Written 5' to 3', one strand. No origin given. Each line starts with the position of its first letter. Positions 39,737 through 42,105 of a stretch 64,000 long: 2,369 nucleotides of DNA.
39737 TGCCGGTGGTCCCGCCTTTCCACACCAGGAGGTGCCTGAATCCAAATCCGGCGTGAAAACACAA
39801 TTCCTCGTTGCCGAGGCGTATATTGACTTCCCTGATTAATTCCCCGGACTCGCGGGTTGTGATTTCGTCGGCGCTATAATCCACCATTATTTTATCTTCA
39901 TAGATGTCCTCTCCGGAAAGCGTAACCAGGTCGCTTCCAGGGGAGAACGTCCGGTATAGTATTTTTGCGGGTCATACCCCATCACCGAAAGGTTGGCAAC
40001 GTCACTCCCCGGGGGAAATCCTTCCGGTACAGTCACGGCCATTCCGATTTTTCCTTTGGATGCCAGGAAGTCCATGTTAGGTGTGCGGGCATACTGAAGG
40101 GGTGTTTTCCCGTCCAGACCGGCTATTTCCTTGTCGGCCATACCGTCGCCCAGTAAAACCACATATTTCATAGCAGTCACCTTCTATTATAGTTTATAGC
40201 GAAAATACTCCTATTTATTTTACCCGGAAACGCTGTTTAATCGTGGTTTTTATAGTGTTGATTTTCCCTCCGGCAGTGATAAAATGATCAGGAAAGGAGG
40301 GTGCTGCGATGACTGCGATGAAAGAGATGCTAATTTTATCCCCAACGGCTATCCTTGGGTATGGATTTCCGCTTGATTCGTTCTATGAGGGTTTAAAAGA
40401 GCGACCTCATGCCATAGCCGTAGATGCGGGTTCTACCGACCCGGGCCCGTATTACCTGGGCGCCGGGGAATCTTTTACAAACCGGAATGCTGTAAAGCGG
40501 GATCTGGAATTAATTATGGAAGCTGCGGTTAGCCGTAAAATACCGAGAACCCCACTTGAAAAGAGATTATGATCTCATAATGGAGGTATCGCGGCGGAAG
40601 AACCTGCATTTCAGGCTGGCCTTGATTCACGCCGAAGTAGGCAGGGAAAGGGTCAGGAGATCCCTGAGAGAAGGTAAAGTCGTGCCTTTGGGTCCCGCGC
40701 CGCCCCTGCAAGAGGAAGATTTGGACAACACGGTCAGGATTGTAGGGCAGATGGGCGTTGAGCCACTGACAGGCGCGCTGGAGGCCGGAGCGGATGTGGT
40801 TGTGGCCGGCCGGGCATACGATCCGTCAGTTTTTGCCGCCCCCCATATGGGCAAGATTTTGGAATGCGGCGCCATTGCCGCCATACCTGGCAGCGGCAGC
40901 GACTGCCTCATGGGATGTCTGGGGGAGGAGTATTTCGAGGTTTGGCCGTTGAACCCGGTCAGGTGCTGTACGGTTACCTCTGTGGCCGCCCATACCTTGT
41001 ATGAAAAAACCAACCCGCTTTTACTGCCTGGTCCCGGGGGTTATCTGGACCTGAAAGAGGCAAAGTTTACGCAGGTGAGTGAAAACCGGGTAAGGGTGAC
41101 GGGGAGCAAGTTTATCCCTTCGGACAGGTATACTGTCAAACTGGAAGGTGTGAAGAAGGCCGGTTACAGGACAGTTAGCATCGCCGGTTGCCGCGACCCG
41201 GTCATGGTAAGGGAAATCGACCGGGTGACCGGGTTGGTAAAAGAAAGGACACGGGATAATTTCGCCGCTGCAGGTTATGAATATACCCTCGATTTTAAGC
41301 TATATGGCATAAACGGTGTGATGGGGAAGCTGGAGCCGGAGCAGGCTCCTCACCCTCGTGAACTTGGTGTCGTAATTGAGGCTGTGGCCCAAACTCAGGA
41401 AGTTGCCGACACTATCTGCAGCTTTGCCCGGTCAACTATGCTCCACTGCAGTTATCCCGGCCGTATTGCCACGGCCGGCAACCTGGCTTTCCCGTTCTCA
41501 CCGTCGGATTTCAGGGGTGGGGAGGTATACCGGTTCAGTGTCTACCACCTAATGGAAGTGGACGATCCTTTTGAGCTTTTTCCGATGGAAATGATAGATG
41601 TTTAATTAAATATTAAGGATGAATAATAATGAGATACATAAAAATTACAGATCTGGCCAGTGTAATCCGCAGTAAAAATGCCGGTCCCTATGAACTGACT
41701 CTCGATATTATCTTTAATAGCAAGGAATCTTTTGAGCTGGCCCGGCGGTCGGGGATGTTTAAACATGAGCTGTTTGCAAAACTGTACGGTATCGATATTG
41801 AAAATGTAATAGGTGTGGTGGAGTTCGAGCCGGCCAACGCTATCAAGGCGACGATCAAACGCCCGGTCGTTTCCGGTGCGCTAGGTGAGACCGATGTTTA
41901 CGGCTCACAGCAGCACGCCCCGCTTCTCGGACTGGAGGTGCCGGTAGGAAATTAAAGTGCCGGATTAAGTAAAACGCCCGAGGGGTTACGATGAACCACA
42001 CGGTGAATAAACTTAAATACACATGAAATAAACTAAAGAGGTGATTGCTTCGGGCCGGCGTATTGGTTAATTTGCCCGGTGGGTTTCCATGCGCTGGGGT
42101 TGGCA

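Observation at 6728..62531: Recurrent short internal deletions/frameshifts in at least eight genes across the window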

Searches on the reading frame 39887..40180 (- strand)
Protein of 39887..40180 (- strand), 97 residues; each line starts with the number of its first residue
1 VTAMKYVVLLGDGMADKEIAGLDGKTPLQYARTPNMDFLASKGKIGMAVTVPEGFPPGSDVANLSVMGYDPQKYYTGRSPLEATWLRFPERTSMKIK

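Call 7: search_protein_families(library=pfam, proteins=[window:39887-40180:-], max_evalue=0.01)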
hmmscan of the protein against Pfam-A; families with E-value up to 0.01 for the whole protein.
window:39887-40180:- (97 aa): 2 families
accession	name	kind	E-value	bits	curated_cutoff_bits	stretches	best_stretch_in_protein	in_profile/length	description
PF10143.14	PhosphMutase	-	1e-20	74.8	21.5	1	40-83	1-44/170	2,3-bisphosphoglycerate-independent phosphoglycerate mutase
PF01676.23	Metalloenzyme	-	9.3e-12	45.4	24.3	1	4-67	1-61/252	Metalloenzyme superfamily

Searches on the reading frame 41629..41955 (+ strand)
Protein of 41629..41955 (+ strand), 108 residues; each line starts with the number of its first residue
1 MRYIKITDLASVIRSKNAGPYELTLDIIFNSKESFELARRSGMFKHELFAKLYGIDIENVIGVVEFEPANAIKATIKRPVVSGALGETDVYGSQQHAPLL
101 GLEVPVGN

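Call 15: find_encoding_contigs(protein=window:41629-41955:+, flank=10000, max_places=10)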
Protein window:41629-41955:+ (108 aa): 20 contigs read that carry it; 10 places shown.
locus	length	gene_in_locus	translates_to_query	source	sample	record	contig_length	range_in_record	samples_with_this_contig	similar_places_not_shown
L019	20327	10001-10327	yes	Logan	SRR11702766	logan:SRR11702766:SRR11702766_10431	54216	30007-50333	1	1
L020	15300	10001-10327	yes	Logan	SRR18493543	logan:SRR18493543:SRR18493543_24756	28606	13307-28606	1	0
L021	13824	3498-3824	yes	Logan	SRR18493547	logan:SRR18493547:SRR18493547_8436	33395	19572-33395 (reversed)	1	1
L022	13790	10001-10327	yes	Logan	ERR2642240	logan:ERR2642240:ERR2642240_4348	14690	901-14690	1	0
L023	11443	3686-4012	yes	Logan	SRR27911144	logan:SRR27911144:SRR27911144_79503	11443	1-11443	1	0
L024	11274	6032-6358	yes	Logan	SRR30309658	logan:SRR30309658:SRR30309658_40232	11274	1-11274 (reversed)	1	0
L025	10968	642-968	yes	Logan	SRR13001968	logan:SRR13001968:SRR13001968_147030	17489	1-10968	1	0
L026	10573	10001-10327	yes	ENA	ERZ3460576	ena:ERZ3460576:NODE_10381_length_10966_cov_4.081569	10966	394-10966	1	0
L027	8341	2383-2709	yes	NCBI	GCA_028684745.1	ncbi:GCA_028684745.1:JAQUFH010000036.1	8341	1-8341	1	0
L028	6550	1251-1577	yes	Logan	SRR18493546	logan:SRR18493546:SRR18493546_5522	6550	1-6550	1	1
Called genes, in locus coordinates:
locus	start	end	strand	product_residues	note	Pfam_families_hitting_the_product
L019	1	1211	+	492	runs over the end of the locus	PF09547:SpoIVA_ATPase, PF20438:SpoIVA_middle, PF20439:SpoIVA_C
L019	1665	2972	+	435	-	PF03447:NAD_binding_3, PF00742:Homoserine_dh, PF01842:ACT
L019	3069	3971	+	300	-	PF00288:GHMP_kinases_N, PF08544:GHMP_kinases_C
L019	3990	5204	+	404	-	PF00696:AA_kinase, PF01842:ACT, PF22468:ACT_9, PF13840:ACT_7, PF22468:ACT_9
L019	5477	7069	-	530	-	PF13347:MFS_2, PF07690:MFS_1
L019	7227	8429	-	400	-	PF01676:Metalloenzyme, PF10143:PhosphMutase, PF01663:Phosphodiest (weak)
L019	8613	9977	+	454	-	PF07287:AtuA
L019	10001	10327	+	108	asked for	PF14330:DUF4387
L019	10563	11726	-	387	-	PF00083:Sugar_tr, PF07690:MFS_1, PF12832:MFS_1_like, PF13347:MFS_2 (weak), PF12832:MFS_1_like (weak), PF07690:MFS_1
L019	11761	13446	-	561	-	PF03321:GH3, PF23571:GH3_M, PF23572:GH3_C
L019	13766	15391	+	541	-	PF07833:Cu_amine_oxidN1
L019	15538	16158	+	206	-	PF04542:Sigma70_r2, PF08281:Sigma70_r4_2, PF04545:Sigma70_r4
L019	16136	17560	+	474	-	PF07676:PD40 (faint)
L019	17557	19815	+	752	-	-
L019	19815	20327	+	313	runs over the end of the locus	PF00005:ABC_tran, PF13304:AAA_21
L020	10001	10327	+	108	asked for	PF14330:DUF4387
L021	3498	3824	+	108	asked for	PF14330:DUF4387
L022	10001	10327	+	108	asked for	PF14330:DUF4387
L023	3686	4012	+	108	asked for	PF14330:DUF4387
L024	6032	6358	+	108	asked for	PF14330:DUF4387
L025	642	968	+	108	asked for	PF14330:DUF4387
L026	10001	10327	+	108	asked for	PF14330:DUF4387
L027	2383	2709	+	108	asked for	PF14330:DUF4387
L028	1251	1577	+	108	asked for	PF14330:DUF4387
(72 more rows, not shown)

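Call 42: search_protein_families(library=pfam, proteins=[L019:16136-17560:+, L019:8613-9977:+], max_evalue=1)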
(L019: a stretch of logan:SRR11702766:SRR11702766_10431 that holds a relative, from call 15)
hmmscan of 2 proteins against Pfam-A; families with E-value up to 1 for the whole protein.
L019:16136-17560:+ (474 aa): 7 families
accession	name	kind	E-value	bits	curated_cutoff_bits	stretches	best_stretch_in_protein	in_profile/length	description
PF07676.18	PD40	-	8.7e-14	51.5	20.9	2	252-271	15-35/38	WD40-like Beta Propeller Repeat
PF12894.13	ANAPC4_WD40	-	5.7e-05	23.7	22.9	0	237-265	27-58/91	Anaphase-promoting complex subunit 4 WD40 domain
PF25174.1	Beta-prop_THOC3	-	0.07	12.6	305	0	248-263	91-106/272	THOC3 beta-propeller domain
PF08450.18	SGL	-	0.15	12.1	26.3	0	132-260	22-148/246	SMP-30/Gluconolactonase/LRE-like region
PF00930.27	DPPIV_N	-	0.15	11.2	22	0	249-262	104-117/354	Dipeptidyl peptidase IV (DPP IV) N-terminal region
PF00400.38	WD40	-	0.18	12.9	27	0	249-261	15-27/39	WD domain, G-beta repeat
PF02897.21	Peptidase_S9_N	-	0.3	10.2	24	1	246-301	124-185/414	Prolyl oligopeptidase, N-terminal beta-propeller domain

L019:8613-9977:+ (454 aa): 1 family
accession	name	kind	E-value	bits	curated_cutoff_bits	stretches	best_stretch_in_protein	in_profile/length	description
PF07287.17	AtuA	-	8.2e-27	94.5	22.8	2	66-212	62-208/437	Acyclic terpene utilisation family protein AtuA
